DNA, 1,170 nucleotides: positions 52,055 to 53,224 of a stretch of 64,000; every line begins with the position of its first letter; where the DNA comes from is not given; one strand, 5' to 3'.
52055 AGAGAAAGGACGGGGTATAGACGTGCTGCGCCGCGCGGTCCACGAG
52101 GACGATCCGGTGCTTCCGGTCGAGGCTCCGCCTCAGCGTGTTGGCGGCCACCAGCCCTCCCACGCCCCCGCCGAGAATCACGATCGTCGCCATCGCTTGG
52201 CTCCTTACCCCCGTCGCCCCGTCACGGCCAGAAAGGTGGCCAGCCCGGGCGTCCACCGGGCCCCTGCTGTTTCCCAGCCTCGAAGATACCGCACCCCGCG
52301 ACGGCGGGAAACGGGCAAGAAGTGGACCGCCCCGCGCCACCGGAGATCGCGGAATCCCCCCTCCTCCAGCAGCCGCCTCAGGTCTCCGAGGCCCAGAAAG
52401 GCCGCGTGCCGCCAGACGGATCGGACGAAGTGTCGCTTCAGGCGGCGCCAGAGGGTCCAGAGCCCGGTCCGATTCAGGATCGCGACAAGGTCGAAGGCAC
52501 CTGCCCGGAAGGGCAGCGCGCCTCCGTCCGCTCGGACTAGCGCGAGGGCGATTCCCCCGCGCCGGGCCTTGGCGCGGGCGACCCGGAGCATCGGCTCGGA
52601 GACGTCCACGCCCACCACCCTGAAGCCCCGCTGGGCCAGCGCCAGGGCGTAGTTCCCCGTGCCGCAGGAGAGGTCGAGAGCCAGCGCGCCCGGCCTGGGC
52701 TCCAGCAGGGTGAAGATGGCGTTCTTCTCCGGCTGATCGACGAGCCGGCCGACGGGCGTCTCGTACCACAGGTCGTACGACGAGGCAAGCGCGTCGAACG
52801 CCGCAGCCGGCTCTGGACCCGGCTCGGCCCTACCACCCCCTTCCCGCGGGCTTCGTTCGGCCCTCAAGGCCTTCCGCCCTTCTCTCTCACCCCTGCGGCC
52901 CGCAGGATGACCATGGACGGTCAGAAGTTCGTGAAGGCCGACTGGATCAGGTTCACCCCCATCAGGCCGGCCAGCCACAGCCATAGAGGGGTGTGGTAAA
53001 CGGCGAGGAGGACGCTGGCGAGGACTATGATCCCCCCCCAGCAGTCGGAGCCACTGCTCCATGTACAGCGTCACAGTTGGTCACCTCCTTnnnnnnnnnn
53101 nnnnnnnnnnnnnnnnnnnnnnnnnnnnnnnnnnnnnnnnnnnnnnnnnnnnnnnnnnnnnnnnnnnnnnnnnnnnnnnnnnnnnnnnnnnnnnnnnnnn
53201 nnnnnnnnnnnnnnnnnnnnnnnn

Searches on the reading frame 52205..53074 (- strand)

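Call 54: search_protein_families(library=pfam, max_evalue=0.001, proteins=[window:52205-53074:-])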
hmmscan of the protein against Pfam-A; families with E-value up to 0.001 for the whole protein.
window:52205-53074:- (289 aa): 6 families
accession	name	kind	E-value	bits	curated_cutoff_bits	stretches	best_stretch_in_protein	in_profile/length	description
PF13649.12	Methyltransf_25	-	1.5e-17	64.4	27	1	133-222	2-91/97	Methyltransferase domain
PF08241.18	Methyltransf_11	-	4.5e-15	56.5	21.2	1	133-201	1-68/95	Methyltransferase domain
PF01209.24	Ubie_methyltran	-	3.1e-12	46.8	20.1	1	93-199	13-122/233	ubiE/COQ5 methyltransferase family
PF13847.12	Methyltransf_31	-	4.2e-09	36.7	27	1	132-198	7-79/145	Methyltransferase domain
PF08242.18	Methyltransf_12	-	3.8e-08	34.4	30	1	133-202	1-74/98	Methyltransferase domain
PF13489.12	Methyltransf_23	-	1e-05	25.8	27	1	126-166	20-60/164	Methyltransferase domain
